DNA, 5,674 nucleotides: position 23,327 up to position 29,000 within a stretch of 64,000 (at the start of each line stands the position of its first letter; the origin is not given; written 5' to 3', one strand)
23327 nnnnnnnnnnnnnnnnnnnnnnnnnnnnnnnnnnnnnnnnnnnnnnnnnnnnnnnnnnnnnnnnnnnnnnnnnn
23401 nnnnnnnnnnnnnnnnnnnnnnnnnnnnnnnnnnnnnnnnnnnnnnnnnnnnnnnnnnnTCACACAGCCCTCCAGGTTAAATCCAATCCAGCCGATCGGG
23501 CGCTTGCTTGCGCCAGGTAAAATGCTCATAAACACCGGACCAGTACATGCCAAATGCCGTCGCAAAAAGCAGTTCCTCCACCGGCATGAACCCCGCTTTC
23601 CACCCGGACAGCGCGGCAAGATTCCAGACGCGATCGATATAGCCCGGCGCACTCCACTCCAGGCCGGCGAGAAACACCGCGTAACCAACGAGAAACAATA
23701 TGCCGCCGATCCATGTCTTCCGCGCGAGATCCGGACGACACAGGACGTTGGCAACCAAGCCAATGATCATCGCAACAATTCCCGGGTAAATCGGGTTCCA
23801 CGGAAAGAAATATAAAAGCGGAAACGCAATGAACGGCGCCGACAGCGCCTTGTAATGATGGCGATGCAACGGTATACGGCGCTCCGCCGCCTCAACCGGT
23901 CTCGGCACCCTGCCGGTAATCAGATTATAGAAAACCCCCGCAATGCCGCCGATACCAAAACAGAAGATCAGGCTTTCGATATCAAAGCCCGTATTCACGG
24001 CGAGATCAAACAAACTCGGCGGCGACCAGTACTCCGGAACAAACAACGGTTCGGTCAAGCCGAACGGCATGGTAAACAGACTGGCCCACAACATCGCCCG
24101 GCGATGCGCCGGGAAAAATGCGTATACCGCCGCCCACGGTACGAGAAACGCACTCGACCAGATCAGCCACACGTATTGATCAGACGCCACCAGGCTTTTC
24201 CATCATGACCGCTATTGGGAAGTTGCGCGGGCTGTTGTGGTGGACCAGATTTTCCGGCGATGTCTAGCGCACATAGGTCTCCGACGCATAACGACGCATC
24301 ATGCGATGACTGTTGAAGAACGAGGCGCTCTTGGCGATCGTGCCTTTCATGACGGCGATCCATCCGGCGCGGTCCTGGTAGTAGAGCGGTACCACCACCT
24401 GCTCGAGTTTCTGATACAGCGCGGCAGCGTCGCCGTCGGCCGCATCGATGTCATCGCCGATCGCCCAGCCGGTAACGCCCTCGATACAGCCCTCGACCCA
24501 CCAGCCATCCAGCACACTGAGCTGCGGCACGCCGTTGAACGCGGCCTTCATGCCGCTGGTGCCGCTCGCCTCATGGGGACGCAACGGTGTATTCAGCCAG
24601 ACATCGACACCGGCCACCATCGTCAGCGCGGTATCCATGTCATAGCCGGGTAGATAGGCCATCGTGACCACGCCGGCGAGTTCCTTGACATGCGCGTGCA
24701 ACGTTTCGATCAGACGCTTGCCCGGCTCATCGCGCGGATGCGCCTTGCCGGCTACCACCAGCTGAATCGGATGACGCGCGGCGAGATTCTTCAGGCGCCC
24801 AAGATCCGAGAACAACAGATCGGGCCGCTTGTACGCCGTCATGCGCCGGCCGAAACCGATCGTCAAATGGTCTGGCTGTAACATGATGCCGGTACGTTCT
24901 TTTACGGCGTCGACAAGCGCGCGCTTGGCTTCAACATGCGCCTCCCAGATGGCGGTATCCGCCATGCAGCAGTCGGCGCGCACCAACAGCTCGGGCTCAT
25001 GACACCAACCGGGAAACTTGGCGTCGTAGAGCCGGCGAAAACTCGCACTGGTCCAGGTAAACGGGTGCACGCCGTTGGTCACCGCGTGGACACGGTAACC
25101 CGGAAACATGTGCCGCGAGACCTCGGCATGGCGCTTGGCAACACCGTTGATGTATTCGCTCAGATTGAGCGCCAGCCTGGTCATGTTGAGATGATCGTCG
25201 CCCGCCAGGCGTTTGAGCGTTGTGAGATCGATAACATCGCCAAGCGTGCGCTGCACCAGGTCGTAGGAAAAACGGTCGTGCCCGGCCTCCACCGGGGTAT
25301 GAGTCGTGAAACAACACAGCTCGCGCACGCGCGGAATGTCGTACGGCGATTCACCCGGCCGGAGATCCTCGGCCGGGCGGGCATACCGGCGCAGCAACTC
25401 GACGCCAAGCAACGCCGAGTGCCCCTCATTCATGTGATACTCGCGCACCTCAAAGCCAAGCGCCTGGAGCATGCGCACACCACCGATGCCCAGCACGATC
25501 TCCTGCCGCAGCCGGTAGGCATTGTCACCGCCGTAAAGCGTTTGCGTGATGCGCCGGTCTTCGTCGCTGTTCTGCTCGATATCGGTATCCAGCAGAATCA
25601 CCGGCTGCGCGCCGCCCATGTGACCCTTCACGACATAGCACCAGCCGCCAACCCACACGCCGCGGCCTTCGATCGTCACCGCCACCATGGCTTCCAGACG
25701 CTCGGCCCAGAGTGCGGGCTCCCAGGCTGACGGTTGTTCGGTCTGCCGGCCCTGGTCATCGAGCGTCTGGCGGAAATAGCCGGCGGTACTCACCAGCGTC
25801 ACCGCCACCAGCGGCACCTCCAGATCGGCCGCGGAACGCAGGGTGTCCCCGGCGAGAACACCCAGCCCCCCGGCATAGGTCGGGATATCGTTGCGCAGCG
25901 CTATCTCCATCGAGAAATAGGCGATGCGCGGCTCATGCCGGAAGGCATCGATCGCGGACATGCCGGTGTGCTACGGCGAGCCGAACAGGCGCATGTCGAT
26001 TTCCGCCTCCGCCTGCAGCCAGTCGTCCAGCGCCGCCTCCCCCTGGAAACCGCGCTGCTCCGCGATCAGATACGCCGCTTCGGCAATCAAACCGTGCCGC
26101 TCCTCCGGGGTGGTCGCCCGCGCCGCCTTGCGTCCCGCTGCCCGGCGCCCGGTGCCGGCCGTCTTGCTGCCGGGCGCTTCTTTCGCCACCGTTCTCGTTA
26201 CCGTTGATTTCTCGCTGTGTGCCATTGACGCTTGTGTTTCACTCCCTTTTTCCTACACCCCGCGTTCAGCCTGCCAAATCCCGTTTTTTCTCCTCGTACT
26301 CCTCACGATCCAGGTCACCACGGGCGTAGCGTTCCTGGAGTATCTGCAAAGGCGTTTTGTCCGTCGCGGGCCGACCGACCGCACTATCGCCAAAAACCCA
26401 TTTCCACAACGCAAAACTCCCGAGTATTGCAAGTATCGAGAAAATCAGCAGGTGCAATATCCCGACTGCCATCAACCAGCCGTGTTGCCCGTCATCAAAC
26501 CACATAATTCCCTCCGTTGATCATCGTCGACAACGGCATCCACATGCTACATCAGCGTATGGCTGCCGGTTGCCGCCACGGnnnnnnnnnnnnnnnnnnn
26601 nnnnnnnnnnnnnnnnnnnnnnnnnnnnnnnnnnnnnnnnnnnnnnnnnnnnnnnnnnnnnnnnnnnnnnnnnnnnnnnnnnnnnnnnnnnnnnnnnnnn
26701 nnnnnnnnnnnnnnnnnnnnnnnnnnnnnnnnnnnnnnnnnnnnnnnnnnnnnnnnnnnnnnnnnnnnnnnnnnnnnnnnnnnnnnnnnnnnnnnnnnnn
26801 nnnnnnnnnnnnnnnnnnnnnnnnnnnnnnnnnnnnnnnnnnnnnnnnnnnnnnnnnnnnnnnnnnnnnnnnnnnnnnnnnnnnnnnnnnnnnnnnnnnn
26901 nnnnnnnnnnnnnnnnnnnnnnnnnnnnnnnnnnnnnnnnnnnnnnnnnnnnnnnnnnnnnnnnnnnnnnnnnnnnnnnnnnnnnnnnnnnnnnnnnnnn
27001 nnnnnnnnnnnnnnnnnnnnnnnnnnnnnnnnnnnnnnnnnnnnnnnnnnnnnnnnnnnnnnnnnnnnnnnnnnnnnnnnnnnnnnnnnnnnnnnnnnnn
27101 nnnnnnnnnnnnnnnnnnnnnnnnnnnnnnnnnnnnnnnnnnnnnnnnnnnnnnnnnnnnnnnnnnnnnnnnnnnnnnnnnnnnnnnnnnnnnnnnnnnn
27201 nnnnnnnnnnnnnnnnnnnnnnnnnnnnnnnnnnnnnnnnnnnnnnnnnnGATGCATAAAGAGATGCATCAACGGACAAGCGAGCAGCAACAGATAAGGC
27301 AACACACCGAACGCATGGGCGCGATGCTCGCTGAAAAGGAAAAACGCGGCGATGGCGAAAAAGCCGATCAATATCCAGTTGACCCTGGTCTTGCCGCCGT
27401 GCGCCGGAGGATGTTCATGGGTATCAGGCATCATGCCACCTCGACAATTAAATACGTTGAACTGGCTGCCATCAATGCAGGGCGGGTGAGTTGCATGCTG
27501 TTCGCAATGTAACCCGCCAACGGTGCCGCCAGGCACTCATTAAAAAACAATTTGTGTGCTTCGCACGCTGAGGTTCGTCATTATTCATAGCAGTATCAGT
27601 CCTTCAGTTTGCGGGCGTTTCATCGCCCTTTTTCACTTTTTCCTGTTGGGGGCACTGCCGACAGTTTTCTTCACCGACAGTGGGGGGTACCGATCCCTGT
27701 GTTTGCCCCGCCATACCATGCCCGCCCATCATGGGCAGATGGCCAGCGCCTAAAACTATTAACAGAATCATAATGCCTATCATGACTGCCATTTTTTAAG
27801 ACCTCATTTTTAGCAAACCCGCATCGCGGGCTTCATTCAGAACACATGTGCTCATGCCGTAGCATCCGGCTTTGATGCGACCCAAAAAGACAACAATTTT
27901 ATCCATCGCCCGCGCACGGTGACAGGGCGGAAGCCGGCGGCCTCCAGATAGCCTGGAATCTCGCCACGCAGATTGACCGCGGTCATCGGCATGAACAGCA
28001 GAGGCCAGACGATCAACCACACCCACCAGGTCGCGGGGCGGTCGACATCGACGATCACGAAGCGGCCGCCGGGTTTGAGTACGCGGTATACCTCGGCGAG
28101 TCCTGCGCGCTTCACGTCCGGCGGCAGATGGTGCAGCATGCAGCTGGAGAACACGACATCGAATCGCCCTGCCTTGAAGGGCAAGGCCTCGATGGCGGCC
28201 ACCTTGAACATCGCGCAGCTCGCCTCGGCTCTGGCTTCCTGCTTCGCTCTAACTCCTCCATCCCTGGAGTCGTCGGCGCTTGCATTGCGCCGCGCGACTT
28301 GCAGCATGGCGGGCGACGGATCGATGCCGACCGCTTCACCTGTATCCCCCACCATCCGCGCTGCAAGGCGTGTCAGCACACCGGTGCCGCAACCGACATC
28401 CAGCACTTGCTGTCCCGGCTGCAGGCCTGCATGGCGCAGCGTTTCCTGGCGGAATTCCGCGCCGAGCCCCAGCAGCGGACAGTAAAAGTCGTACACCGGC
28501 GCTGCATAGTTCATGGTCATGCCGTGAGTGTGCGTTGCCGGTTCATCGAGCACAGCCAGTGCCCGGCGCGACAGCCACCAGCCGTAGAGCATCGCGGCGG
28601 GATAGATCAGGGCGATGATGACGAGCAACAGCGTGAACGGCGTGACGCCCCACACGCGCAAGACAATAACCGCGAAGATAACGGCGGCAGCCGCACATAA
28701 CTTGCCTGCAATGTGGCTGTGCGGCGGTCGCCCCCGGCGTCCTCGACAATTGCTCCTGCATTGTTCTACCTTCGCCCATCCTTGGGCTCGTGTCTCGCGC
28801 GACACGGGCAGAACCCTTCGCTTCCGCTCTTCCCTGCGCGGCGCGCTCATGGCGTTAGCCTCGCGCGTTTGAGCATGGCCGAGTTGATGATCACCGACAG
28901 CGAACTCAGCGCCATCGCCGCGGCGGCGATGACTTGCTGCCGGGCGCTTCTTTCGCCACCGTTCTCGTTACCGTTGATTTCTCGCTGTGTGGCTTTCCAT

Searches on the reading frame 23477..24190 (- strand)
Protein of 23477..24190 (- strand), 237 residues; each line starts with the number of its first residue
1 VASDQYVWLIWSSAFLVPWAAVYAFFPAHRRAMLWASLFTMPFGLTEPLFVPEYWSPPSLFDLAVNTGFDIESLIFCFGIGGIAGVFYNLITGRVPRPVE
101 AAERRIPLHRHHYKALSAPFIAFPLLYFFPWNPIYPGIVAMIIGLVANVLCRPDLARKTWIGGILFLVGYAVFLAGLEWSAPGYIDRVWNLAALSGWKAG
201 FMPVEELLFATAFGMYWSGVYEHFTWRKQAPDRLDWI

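Call 24: search_protein_families(library=ncbifam, proteins=[window:23477-24190:-], max_evalue=1e-10)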
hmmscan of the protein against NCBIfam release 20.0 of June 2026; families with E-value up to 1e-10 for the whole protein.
window:23477-24190:- (237 aa): 0 families

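Call 32: search_protein_families(library=pfam, proteins=[window:23477-24190:-], max_evalue=0.0001)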
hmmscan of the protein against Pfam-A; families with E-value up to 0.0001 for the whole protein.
window:23477-24190:- (237 aa): 1 family
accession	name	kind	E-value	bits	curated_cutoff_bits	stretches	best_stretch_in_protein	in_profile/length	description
PF18916.5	Lycopene_cyc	-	1.1e-11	45.6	27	1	132-224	1-92/92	Lycopene cyclase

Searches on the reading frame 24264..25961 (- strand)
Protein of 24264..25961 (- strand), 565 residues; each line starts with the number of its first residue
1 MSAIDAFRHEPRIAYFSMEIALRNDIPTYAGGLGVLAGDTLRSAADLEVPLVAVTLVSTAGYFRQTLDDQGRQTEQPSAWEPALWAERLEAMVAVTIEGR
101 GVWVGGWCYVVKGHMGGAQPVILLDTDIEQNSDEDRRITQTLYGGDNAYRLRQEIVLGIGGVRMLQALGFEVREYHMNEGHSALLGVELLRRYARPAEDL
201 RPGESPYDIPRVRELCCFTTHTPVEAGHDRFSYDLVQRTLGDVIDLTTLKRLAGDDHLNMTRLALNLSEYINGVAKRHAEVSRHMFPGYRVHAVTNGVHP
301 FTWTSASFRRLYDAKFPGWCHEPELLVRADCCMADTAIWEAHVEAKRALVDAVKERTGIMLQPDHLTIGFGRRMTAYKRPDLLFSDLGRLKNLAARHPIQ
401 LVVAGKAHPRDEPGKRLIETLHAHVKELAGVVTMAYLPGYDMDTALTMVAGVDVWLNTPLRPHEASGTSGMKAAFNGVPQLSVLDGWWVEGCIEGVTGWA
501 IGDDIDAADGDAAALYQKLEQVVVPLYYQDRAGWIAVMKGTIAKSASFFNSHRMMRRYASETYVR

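Call 24: search_protein_families(library=ncbifam, proteins=[window:24264-25961:-], max_evalue=1e-10)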
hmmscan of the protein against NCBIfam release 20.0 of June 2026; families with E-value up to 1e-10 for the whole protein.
window:24264-25961:- (565 aa): 5 families
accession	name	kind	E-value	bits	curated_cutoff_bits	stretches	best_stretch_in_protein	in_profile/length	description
TIGR02094.1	more_P_ylases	subfamily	2.5e-159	531.8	191.7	1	13-564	1-599/600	alpha-glucan family phosphorylase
NF041129.1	maldex_phorlase_Thcocales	equivalog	1.7e-128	430.1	1500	1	10-564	96-685/816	maltodextrin phosphorylase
TIGR02093.1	P_ylase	subfamily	2.7e-23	82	552.9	1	229-490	384-674/804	glycogen/starch/alpha-glucan family phosphorylase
NF011561.0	PRK14985.1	equivalog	3.6e-15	55.2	1273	0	254-490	404-667/800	maltodextrin phosphorylase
NF011562.0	PRK14986.1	equivalog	7e-12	44.2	1546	0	257-490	420-680/815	glycogen phosphorylase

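Call 49: find_homologous_proteins(query=window:24264-25961:-, max_evalue=1e-50)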
Query window:24264-25961:- (565 aa): 8000 proteins with E <= 1e-50 among 8000 candidates; the best 120 are listed.
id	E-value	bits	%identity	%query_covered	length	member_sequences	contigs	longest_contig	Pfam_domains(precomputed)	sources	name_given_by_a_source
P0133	0.0e+0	1312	100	100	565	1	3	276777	PF00343.27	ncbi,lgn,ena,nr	ncbi:MAG: starch phosphorylase [Gammaproteobacteria bacterium]|nr:MAG: starch phosphorylase [Gammapr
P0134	0.0e+0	1108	83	100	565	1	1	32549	PF00343.27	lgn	-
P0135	0.0e+0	1043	79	100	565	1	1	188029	PF00343.27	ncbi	ncbi:MAG: alpha-glucan family phosphorylase [Pseudomonadota bacterium]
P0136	0.0e+0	1038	77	100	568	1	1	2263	PF00343.27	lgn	-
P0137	0.0e+0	1035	77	100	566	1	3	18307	PF00343.27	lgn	-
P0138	0.0e+0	1035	77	100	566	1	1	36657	PF00343.27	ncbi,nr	ncbi:MAG: alpha-glucan family phosphorylase [Gammaproteobacteria bacterium]|nr:alpha-glucan family p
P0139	0.0e+0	1030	80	97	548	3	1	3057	PF00343.27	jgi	jgi:starch phosphorylase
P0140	0.0e+0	1028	77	100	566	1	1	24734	PF00343.27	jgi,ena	-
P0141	0.0e+0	1028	77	100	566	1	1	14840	PF00343.27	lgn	-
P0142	0.0e+0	1028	77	99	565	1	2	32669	PF00343.27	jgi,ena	-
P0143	0.0e+0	1026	78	99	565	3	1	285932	PF00343.27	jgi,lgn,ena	-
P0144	0.0e+0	1026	77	100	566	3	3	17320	PF00343.27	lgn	-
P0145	0.0e+0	1025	76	100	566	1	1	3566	PF00343.27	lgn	-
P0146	0.0e+0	1022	76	100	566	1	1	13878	PF00343.27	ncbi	-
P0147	0.0e+0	1018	75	100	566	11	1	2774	PF00343.27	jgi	-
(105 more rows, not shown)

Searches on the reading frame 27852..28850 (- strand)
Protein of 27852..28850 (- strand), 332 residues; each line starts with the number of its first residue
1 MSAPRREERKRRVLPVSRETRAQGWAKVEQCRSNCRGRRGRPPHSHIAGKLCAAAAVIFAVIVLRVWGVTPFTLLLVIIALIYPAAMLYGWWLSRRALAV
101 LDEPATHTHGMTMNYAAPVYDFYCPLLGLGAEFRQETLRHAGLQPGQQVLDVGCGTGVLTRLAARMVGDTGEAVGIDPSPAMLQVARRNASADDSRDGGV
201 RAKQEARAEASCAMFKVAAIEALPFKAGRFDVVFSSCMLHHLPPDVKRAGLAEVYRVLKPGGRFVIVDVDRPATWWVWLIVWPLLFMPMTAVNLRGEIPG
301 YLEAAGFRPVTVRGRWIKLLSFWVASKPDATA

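Call 24: search_protein_families(library=ncbifam, proteins=[window:27852-28850:-], max_evalue=1e-10)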
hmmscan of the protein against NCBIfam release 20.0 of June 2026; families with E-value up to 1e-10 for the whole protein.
window:27852-28850:- (332 aa): 19 families
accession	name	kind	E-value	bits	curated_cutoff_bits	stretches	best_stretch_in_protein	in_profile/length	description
NF043040.1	corrin_prot_MT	hypoth_equivalog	9.9e-27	93.8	180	1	119-291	14-171/216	corrinoid protein-associated methyltransferase CpaM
NF008823.0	PRK11873.1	subfamily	1.6e-26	93.4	263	1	139-269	71-184/272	arsenite methyltransferase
NF047649.1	MTase_UXPK_star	exception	2.7e-24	85.7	460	1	142-268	74-183/283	methyltransferase/UXPK-star double selenoprotein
NF041537.1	ArsM_AhpD_UU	exception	9.7e-24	83.8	510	1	142-268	73-182/345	arsenite methyltransferase/AhpD domain selenoprotein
NF041536.1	ArsM_DUF2284_UU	exception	1.5e-22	79.6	575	1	119-268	58-182/459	arsenite methyltransferase/DUF2284 domain selenoprotein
NF001244.0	PRK00216.1-5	equivalog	3.1e-22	79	216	1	115-277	16-164/236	bifunctional demethylmenaquinone methyltransferase/2-methoxy-6-polyprenyl-1,4-benzoquinol methylase UbiE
NF045667.1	MTase_DVU1556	equivalog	4.8e-22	78.5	155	1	203-271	58-124/213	DVU_1556 family methyltransferase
TIGR01934.1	MenG_MenH_UbiE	subfamily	5.6e-20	71.6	158.35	1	117-277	9-152/223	ubiquinone/menaquinone biosynthesis methyltransferase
NF001240.0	PRK00216.1-1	equivalog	4.6e-18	65.2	378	1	120-273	36-175/251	bifunctional demethylmenaquinone methyltransferase/2-methoxy-6-polyprenyl-1,4-benzoquinol methylase UbiE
NF052510.1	methyltran_MpqE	exception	4.5e-17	62.2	335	1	116-277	15-162/234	methyl-plastoquinone biosynthesis methyltransferase MpqE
NF001243.0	PRK00216.1-4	equivalog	9.7e-17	61.1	235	1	132-274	34-159/237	demethylmenaquinone methyltransferase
NF040538.1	methyl_ArsM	equivalog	7.6e-16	58.2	500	0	144-192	60-108/356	arsinothricin biosynthesis methyltransferase ArsM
TIGR02752.1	MenG_heptapren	equivalog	8.7e-16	58.1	419.85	1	132-274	32-157/231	demethylmenaquinone methyltransferase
NF001241.0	PRK00216.1-2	equivalog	4.6e-14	52.6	327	1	116-278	20-158/231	demethylmenaquinone methyltransferase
NF038261.1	rhodoquin_RquA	equivalog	1.3e-13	51.2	175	1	141-286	45-173/218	rhodoquinone biosynthesis methyltransferase RquA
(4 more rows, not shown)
